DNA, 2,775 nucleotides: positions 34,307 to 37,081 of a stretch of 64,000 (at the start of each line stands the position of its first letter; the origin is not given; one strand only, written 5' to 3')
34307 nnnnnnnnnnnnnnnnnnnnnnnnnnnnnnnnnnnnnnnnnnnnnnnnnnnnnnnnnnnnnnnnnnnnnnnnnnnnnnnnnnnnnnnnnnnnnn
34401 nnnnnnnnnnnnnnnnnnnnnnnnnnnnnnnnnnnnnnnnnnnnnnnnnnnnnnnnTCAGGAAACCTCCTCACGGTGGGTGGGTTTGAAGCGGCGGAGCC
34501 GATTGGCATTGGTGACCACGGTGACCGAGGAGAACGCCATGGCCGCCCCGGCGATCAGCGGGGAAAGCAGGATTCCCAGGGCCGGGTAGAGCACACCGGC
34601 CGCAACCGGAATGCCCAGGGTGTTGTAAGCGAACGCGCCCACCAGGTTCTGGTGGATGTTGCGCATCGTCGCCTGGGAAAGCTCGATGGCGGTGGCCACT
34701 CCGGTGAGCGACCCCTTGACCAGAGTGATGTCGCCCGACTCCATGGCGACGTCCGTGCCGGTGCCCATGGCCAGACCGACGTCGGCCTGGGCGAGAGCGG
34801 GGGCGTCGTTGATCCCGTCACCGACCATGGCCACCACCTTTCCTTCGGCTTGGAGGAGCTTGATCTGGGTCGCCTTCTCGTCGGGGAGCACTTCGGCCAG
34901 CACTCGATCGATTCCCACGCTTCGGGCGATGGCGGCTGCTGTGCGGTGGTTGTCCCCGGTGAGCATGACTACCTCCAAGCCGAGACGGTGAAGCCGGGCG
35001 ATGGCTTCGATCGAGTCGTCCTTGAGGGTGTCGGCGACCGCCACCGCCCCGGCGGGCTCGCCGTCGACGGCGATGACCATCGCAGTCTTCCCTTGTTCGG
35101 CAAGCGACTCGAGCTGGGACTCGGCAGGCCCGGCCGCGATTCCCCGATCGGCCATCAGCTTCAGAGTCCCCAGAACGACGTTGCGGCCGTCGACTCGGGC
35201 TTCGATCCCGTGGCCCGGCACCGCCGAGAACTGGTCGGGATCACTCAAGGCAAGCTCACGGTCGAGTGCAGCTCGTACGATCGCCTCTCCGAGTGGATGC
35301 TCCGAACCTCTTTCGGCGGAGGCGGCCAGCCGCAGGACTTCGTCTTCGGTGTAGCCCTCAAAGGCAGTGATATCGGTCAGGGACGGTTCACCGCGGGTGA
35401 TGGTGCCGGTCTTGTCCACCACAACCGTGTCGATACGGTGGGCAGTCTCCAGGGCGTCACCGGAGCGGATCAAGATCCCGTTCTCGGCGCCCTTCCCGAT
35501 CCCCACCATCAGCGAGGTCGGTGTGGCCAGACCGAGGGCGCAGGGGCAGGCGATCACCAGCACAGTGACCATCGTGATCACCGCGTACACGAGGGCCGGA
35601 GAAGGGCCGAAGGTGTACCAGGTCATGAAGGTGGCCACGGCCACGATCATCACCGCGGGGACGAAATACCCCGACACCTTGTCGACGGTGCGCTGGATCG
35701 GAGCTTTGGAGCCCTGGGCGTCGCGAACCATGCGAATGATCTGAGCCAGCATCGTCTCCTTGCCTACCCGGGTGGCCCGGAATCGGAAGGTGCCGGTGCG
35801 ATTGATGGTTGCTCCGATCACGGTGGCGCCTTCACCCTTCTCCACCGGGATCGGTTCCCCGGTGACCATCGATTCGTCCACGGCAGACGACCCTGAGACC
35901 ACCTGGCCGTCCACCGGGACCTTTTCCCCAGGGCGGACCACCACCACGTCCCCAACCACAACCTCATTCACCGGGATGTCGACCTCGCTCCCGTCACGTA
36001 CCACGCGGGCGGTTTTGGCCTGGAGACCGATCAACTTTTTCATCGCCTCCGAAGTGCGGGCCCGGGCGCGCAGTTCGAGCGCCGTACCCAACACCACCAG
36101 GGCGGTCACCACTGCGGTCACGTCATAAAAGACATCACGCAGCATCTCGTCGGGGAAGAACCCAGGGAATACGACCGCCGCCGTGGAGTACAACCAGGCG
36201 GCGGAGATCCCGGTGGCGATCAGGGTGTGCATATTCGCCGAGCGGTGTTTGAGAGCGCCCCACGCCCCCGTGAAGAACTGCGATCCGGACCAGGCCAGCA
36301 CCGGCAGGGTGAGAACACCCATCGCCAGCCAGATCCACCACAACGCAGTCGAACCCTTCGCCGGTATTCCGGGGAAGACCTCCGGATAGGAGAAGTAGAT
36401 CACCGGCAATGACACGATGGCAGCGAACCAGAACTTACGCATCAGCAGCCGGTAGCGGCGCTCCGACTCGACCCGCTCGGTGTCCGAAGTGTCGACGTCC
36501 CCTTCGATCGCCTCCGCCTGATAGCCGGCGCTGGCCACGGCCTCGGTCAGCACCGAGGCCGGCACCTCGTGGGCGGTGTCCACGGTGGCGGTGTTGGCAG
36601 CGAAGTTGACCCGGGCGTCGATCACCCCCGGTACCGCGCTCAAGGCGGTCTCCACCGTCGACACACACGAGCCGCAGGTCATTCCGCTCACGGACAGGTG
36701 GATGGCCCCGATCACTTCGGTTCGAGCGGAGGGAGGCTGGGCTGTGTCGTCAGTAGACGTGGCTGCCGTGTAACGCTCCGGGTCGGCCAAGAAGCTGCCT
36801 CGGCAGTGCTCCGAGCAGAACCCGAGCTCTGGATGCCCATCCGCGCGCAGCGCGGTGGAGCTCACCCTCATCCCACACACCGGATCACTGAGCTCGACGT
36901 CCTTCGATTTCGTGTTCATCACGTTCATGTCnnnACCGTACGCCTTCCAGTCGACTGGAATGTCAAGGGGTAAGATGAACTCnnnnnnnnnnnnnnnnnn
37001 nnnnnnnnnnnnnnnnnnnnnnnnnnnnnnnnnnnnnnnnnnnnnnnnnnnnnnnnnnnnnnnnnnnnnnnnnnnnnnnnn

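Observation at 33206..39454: Four near-identical 32-bp MerR-type promoter-operators define a compact, non-canonical metal regulon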

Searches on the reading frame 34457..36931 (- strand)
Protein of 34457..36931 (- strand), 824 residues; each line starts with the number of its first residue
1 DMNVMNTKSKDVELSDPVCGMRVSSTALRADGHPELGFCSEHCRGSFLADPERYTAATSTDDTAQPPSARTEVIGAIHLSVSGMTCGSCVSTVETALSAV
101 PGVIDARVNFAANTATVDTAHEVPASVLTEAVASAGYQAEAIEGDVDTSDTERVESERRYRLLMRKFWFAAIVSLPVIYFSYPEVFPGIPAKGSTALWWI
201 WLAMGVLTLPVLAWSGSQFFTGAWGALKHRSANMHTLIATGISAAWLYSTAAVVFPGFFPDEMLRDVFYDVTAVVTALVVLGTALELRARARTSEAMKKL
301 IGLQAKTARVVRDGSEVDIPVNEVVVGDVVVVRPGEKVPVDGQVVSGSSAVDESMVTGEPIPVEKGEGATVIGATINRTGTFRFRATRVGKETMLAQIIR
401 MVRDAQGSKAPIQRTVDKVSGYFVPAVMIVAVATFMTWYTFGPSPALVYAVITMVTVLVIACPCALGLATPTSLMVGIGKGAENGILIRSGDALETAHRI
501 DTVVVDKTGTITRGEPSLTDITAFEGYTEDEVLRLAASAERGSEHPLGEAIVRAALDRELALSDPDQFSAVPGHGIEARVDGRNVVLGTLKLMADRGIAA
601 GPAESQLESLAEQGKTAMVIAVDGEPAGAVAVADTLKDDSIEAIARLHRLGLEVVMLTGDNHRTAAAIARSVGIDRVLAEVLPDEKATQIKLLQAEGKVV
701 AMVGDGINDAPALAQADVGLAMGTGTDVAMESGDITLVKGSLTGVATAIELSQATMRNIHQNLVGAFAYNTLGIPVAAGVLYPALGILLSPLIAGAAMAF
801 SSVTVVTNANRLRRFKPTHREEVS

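Call 7: search_protein_families(library=pfam, proteins=[window:34457-36931:-], max_evalue=0.01)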
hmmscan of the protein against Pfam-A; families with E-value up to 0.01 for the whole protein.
window:34457-36931:- (824 aa): 6 families
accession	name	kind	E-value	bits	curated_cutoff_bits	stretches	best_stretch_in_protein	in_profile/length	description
PF00122.25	E1-E2_ATPase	-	6.7e-60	202.1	28.1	1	303-483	2-180/181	E1-E2 ATPase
PF00702.32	Hydrolase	-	1.7e-35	123.6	26.4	1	500-717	1-191/191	haloacid dehalogenase-like hydrolase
PF00403.32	HMA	-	1.2e-15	58.1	24.8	1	79-138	2-62/62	Heavy-metal-associated domain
PF08282.18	Hydrolase_3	-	8.9e-07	29.3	20.9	1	691-749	197-255/255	haloacid dehalogenase-like hydrolase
PF04945.19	YHS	-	4.9e-06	26.9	30.3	1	15-56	2-45/47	YHS domain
PF12710.13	HAD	-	0.00034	21.5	27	1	631-713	81-188/189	haloacid dehalogenase-like hydrolase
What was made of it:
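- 34457..36928 (-): copA: Cu(I)-type P1B-1 ATPase with an N-terminal YHS domain and an HMA domain. Pfam (call 7).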

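Call 35: search_protein_families(library=ncbifam, proteins=[window:34457-36928:-], max_evalue=0.001)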
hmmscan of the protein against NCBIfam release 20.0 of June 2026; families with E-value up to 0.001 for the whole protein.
window:34457-36928:- (823 aa): 30 families (the best 25 are shown)
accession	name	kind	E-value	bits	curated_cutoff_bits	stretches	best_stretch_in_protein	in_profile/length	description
NF007952.0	PRK10671.1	equivalog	8.4e-246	818.1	1316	1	55-817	84-837/838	copper-exporting P-type ATPase CopA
TIGR01525.1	ATPase-IB_hvy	subfamily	3.9e-193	643.3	346.25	1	233-811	1-560/560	heavy metal translocating P-type ATPase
TIGR01511.1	ATPase-IB1_Cu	subfamily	2.8e-184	614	397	1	215-812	2-542/542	copper-translocating P-type ATPase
NF008262.1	PRK11033.1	equivalog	3.3e-130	435.8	1005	2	271-771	198-694/731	zinc/cadmium/mercury/lead-transporting ATPase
TIGR01512.1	ATPase-IB2_Cd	subfamily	6.5e-124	414.3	313.5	2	271-588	21-303/494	cadmium family heavy metal-translocating P-type ATPase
NF033775.1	P_type_ZntA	exception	3.8e-116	389.2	1240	2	271-812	203-729/732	Zn(II)/Cd(II)/Pb(II) translocating P-type ATPase ZntA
TIGR01494.1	ATPase_P-type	subfamily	6.1e-94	315.1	62.3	1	274-781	2-465/478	HAD-IC family P-type ATPase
TIGR01497.1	kdpB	equivalog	2.2e-65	221.1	527.9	1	294-738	96-550/675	potassium-transporting ATPase subunit KdpB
TIGR01647.1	ATPase-IIIA_H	equivalog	2.1e-58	198.2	615.5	2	268-677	55-485/755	plasma-membrane proton-efflux P-type ATPase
NF010609.0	PRK14010.1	equivalog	9.3e-55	186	1323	1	250-734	47-541/673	K(+)-transporting ATPase subunit B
TIGR01517.1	ATPase-IIB_Ca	equivalog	1.2e-49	169.3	507.05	2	302-515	153-376/882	calcium-translocating P-type ATPase, PMCA-type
TIGR01522.1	ATPase-IIA2_Ca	equivalog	7.6e-38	129.8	798.3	3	676-760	567-652/854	calcium-transporting P-type ATPase, PMR1-type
TIGR01116.1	ATPase-IIA1_Ca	equivalog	1.7e-35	122.4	703.4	2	608-760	436-607/799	calcium-translocating P-type ATPase, SERCA-type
TIGR01524.1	ATPase-IIIB_Mg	equivalog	6.9e-34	116.8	610.75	2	271-551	91-391/867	magnesium-translocating P-type ATPase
TIGR01657.1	P-ATPase-V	hypoth_equivalog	1.1e-33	115.8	618.25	3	266-514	191-463/1055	ATP13A2 family polyamine export P-type ATPase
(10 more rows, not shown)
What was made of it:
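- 34457..36928 (-): TIGR01511 (ATPase-IB1_Cu) scores 614 bits against a cut-off of 397, and PRK10671 CopA is the best hit (call 35).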
